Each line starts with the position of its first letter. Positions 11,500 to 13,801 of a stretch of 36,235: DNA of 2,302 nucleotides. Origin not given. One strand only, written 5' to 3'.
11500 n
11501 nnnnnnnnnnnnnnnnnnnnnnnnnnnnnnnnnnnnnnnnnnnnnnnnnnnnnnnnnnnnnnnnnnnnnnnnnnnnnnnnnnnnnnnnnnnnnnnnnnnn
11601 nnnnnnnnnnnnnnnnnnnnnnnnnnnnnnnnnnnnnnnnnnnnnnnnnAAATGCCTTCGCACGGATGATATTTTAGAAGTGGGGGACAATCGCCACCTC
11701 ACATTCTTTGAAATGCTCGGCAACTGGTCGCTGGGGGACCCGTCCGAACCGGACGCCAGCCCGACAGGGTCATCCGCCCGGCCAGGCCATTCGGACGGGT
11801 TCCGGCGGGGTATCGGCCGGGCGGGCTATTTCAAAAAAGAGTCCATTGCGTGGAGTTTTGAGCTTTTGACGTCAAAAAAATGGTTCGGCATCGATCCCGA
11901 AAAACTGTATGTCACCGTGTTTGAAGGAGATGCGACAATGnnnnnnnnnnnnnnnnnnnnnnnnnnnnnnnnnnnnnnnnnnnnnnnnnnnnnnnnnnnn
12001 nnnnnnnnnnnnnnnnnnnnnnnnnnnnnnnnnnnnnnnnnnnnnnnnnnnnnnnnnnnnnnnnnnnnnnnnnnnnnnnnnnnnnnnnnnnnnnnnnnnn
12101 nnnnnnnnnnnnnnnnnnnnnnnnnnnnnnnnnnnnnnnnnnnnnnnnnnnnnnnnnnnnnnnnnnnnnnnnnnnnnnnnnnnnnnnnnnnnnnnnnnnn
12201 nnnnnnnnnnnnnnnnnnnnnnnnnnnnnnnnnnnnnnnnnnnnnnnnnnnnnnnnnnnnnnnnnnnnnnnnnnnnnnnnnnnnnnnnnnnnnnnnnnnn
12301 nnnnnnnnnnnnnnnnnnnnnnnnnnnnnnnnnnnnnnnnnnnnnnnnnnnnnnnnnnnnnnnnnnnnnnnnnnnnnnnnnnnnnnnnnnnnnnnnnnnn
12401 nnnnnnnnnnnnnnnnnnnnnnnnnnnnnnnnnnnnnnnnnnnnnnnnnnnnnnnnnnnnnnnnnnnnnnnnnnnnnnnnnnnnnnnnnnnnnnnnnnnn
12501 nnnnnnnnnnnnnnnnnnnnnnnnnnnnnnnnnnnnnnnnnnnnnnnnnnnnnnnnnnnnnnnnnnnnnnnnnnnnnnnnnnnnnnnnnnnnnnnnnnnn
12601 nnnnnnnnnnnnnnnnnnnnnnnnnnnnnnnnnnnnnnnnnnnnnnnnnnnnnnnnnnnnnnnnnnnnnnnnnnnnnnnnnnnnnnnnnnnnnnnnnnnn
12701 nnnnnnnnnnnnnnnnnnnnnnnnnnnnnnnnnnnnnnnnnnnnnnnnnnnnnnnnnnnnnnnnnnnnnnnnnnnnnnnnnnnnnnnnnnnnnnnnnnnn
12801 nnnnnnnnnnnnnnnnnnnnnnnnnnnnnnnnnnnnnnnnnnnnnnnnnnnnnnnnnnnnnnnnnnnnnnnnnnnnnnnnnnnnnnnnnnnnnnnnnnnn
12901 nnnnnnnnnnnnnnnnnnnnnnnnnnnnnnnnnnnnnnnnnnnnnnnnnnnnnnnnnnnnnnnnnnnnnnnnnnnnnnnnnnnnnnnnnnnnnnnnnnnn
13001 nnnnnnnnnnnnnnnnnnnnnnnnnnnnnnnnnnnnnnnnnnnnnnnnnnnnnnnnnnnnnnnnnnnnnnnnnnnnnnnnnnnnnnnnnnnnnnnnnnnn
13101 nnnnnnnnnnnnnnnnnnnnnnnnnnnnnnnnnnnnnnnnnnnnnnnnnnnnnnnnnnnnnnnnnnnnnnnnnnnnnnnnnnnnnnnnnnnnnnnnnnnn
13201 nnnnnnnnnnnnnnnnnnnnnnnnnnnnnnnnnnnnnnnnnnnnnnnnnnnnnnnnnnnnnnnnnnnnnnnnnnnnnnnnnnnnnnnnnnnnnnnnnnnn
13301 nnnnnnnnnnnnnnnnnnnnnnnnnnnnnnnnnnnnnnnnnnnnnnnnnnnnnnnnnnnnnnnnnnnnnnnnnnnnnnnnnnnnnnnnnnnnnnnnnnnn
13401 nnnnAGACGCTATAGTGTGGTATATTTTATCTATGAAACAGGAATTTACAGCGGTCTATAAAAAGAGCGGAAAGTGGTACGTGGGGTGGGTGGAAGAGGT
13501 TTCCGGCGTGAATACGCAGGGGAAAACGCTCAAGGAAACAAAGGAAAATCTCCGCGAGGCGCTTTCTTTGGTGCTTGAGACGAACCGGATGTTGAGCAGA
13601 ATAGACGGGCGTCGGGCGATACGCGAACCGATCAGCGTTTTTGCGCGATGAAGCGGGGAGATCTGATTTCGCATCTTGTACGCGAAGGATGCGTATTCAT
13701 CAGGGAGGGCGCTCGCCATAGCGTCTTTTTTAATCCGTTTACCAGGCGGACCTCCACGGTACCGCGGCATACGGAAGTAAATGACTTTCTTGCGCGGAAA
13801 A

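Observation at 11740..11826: GC-rich palindromic element translated in-frame inside the conserved GD-YFK motif of AlaRS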

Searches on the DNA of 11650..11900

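Call 31: search_rna_families(source=window, start=11650, end=11900, threshold=evalue, max_evalue=10)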
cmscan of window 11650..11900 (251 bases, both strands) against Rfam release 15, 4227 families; matches with E-value up to 10: 4.
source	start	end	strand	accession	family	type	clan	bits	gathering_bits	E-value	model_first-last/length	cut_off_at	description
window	11730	11809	-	RF04074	mir-1199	Gene; miRNA;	-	18.9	80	2.2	1-100/100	no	mir-1199 microRNA precursor family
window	11735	11803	-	RF01746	mraW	Cis-reg;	-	18.1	50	0.22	18-86/107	no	mraW RNA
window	11742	11788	-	RF00729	mir-278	Gene; miRNA;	-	11.6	55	7.3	1-75/75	no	mir-278 microRNA precursor family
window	11665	11739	+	RF02172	RFPL3-AS1_2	Gene; lncRNA;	-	9.7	40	3.5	1-71/71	no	RFPL3 antisense RNA 1 conserved region 2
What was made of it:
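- On Described structured RNA (Rfam 15): A permissive scan of the element gave only sub-threshold chance hits (call 31).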

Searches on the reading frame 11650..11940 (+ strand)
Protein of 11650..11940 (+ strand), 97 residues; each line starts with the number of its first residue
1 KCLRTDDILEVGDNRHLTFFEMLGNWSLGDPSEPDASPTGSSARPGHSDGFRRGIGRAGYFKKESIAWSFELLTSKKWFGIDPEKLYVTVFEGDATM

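Call 89: search_protein_representatives(protein=window:11650-11940:+)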
Query: 97 residues. Proteins with E-value up to 0.001 (for the whole library): 1781; up to 1e-10: 217; up to 1e-30: 0. The best 150 are listed.
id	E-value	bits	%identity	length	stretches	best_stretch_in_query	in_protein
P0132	5.9e-26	106.7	87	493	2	59-96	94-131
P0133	1.2e-22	96.2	78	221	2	59-95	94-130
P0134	1.7e-22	95.6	79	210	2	60-95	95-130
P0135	3.4e-22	94.6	80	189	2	60-95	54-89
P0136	3.3e-21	91.5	77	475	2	60-95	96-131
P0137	1.3e-20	89.5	80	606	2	59-94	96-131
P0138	5.0e-20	87.7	69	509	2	1-36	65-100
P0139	1.1e-19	86.6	74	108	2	60-94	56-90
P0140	4.5e-19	84.6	73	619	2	1-30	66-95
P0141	6.1e-19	84.2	69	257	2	1-30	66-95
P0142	1.1e-18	83.3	79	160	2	1-30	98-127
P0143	1.0e-17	80.2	73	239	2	1-30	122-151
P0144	1.6e-17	79.6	73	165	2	59-95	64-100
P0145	1.8e-17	79.5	65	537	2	1-30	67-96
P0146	1.8e-17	79.5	67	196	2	1-30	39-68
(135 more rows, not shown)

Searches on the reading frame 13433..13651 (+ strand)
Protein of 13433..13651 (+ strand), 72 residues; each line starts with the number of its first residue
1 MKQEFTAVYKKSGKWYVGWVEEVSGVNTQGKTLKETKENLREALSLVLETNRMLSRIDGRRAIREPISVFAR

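Call 87: search_protein_families(library=pfam, proteins=[window:13433-13651:+], max_evalue=0.001)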
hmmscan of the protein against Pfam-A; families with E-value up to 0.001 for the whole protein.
window:13433-13651:+ (72 aa): 1 family
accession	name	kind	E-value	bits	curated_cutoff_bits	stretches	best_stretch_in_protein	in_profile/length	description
PF21748.3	UPF0150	-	2.7e-07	30.8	27.3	1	7-45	10-50/64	UPF0150-like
